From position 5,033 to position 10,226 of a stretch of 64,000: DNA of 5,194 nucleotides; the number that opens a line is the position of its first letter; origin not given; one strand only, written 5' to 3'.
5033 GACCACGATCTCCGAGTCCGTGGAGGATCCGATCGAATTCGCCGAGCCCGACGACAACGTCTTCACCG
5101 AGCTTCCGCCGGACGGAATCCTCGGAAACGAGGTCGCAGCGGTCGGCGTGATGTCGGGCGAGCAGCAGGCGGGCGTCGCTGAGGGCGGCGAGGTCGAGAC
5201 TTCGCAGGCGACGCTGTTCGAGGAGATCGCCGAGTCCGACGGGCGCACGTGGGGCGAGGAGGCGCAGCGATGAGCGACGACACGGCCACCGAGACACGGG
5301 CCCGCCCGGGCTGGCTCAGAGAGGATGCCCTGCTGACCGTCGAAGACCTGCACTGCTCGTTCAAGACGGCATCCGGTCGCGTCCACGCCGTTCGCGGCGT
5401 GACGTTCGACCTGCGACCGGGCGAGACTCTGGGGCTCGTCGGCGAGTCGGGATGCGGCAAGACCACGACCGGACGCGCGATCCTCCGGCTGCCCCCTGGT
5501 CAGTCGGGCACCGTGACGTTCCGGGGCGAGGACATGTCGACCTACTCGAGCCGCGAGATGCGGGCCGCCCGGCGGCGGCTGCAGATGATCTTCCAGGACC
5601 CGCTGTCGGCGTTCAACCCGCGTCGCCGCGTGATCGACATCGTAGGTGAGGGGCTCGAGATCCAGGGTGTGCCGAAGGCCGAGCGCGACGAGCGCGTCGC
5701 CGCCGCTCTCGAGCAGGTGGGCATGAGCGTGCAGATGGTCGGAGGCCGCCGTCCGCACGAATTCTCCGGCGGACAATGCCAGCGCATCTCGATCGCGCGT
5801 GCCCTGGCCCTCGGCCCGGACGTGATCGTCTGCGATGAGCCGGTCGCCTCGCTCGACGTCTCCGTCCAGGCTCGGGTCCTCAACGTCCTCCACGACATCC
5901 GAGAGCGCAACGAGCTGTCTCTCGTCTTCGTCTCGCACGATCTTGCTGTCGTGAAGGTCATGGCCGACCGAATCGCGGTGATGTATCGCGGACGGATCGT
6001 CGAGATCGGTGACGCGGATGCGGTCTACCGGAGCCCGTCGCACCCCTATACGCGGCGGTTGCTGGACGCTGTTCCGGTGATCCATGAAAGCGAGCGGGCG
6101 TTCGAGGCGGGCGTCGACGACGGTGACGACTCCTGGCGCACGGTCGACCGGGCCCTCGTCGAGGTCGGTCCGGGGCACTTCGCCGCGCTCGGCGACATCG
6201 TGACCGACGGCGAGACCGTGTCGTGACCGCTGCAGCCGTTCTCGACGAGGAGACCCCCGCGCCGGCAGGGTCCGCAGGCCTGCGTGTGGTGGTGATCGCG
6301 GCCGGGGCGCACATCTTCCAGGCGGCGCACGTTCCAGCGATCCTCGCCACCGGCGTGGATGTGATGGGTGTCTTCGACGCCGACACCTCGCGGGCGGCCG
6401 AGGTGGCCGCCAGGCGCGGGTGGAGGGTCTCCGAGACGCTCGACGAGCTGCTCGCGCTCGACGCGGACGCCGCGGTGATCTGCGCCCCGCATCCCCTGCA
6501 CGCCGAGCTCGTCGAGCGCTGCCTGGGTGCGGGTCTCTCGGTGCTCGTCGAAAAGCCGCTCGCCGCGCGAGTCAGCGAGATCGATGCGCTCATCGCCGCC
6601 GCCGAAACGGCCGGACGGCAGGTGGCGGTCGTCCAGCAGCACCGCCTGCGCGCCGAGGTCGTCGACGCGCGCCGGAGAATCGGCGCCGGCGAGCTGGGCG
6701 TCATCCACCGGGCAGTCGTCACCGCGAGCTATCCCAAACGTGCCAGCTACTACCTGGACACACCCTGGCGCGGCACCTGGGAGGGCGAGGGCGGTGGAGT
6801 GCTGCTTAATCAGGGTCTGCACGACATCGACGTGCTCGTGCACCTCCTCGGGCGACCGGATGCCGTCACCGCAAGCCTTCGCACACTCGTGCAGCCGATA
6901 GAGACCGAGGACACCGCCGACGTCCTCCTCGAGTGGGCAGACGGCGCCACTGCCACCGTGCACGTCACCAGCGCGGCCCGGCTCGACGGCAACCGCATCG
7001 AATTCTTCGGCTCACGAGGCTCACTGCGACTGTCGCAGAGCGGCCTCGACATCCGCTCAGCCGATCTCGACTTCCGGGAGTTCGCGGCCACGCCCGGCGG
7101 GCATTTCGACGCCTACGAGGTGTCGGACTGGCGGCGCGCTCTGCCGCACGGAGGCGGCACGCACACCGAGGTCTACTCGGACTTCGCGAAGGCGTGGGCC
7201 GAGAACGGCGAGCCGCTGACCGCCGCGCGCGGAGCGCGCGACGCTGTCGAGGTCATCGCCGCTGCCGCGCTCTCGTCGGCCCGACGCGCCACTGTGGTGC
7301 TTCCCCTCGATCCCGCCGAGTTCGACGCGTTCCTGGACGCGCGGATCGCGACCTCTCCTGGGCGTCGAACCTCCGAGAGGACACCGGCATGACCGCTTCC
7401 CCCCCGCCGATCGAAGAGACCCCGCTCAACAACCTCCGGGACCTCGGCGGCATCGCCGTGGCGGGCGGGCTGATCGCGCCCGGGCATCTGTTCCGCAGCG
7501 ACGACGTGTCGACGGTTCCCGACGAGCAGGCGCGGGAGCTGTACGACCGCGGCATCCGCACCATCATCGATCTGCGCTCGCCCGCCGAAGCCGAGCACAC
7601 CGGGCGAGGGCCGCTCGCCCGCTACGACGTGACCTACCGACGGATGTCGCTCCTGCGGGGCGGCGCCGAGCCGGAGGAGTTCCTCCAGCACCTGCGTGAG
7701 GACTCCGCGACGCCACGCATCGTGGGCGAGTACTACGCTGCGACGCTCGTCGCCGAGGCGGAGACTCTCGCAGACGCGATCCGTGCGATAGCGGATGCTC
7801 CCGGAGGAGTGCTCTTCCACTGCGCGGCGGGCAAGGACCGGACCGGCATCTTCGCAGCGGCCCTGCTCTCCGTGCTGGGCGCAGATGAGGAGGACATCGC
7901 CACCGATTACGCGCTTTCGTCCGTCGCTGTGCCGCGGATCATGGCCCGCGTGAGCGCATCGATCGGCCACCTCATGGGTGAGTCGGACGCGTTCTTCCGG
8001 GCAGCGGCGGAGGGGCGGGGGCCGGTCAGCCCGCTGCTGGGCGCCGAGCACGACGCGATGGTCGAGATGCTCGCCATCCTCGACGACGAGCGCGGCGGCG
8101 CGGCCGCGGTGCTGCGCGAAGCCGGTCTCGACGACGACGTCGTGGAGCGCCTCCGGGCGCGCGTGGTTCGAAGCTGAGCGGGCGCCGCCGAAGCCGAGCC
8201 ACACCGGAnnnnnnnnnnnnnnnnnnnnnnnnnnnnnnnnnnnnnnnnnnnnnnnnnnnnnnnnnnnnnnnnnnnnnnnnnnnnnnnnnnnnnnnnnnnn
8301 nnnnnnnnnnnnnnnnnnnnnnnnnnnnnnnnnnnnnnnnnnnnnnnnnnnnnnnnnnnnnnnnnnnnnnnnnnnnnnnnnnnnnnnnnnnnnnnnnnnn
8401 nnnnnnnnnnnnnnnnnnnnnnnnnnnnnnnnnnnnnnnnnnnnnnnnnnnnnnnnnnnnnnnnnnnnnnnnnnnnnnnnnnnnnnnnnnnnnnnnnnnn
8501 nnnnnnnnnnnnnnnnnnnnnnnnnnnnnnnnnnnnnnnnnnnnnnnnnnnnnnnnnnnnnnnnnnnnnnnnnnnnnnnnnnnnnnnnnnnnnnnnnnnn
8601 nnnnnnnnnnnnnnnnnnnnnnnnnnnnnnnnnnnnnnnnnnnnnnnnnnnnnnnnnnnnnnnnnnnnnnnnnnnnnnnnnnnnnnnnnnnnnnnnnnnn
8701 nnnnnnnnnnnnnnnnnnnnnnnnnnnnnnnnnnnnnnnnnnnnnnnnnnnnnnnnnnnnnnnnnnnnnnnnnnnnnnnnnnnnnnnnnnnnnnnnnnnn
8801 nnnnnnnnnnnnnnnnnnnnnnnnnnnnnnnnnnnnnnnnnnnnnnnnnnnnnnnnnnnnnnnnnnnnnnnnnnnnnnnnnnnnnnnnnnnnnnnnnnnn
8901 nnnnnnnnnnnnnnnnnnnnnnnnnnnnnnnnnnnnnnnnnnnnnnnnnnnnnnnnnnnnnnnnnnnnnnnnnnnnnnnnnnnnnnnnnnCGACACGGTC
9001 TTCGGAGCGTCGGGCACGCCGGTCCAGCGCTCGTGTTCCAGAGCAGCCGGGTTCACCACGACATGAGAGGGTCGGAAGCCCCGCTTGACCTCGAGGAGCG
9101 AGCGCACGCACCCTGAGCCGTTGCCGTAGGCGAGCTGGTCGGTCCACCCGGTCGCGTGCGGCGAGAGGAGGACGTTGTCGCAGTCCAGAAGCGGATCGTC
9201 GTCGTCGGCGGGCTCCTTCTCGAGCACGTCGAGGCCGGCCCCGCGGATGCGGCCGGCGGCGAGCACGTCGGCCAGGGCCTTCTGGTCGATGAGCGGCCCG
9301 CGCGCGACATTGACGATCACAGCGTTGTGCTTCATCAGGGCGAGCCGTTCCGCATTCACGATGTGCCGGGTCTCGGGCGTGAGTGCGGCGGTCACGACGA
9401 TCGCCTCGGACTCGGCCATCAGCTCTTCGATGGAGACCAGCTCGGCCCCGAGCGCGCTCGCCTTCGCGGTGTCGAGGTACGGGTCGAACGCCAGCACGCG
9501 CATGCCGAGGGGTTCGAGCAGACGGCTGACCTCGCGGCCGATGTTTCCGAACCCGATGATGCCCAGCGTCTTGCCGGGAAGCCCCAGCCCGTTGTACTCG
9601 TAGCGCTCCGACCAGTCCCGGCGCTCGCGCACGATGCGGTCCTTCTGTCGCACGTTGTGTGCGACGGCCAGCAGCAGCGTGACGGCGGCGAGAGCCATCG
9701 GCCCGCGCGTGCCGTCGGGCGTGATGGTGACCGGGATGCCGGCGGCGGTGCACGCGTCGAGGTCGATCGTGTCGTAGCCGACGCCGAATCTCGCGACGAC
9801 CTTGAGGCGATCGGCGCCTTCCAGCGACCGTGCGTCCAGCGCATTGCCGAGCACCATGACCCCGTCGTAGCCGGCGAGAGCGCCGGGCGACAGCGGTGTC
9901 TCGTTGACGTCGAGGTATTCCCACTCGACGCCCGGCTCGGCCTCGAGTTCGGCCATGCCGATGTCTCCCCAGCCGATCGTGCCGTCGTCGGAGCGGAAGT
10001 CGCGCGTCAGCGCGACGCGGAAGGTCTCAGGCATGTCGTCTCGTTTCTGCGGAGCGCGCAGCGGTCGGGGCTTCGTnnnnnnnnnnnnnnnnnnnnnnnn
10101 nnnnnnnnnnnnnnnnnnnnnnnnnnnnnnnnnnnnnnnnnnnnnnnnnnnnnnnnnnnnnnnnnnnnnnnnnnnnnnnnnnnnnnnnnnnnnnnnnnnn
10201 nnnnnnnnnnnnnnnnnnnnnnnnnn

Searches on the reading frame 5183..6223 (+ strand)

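Call 54: search_protein_families(library=pfam, proteins=[window:5183-6223:+], max_evalue=0.0001)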
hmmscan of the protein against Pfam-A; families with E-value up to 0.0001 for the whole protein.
window:5183-6223:+ (347 aa): 4 families
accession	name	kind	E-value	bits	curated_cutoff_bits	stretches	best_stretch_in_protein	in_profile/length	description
PF00005.33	ABC_tran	-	2.4e-31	109.6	25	1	71-222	2-137/137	ABC transporter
PF08352.17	oligo_HPY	-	1.1e-07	32.6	27.1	1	273-305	1-33/65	Oligopeptide/dipeptide transporter, C-terminal region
PF13304.12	AAA_21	-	4.2e-06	27.5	27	0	175-257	220-303/304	AAA domain, putative AbiEii toxin, Type IV TA system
PF13401.12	AAA_22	-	3.7e-05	24.5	27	0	85-250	10-121/130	AAA domain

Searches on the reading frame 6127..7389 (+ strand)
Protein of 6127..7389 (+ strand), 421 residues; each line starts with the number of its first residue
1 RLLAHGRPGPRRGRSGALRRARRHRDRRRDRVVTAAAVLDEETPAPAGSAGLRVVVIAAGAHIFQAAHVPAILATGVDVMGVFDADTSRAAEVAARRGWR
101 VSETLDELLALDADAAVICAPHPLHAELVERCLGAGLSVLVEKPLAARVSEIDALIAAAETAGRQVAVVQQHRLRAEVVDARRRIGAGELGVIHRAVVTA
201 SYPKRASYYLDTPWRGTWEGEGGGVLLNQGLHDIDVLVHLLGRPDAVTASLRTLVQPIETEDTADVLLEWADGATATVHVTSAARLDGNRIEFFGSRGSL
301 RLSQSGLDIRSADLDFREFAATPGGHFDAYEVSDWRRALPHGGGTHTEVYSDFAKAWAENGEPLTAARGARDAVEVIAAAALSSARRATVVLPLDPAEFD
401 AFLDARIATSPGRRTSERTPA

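Call 54: search_protein_families(library=pfam, proteins=[window:6127-7389:+], max_evalue=0.0001)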
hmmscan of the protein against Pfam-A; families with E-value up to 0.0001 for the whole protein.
window:6127-7389:+ (421 aa): 3 families
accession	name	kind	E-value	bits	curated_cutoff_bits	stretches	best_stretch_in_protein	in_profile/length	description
PF22725.1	GFO_IDH_MocA_C3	-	3.2e-29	101.9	27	1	180-301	3-124/124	GFO/IDH/MocA C-terminal domain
PF01408.29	GFO_IDH_MocA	-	3.9e-20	73.2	24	1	53-168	2-118/120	Oxidoreductase family, NAD-binding Rossmann fold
PF02894.22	GFO_IDH_MocA_C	-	9.1e-19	68.6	22.9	1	183-390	2-216/218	Oxidoreductase family, C-terminal alpha/beta domain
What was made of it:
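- Checked: A Gfo/Idh/MocA gene lies at 6127-7389 (call 54), about 45 kb upstream.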

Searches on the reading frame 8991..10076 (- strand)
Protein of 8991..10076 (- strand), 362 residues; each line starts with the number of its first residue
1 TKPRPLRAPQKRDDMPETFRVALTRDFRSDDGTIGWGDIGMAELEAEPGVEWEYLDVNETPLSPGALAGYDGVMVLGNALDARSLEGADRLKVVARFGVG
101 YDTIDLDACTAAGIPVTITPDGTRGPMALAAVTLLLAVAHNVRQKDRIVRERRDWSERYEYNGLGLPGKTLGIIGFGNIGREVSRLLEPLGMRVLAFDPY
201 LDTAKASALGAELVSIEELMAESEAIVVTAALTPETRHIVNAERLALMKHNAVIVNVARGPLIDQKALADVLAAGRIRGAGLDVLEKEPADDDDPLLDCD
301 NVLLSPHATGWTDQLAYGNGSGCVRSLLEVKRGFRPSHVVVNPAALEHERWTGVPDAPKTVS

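Call 54: search_protein_families(library=pfam, proteins=[window:8991-10076:-], max_evalue=0.0001)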
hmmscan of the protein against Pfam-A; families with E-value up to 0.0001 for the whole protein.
window:8991-10076:- (362 aa): 3 families
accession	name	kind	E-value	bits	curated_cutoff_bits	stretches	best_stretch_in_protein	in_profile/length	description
PF02826.25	2-Hacid_dh_C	-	1.4e-58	197.7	25.1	1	133-308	2-177/178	D-isomer specific 2-hydroxyacid dehydrogenase, NAD binding domain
PF00389.36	2-Hacid_dh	-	3.4e-15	56.3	24.6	1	65-125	35-96/134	D-isomer specific 2-hydroxyacid dehydrogenase, catalytic domain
PF00670.27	AdoHcyase_NAD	-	1.3e-07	32.3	27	1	166-258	21-110/162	S-adenosyl-L-homocysteine hydrolase, NAD binding domain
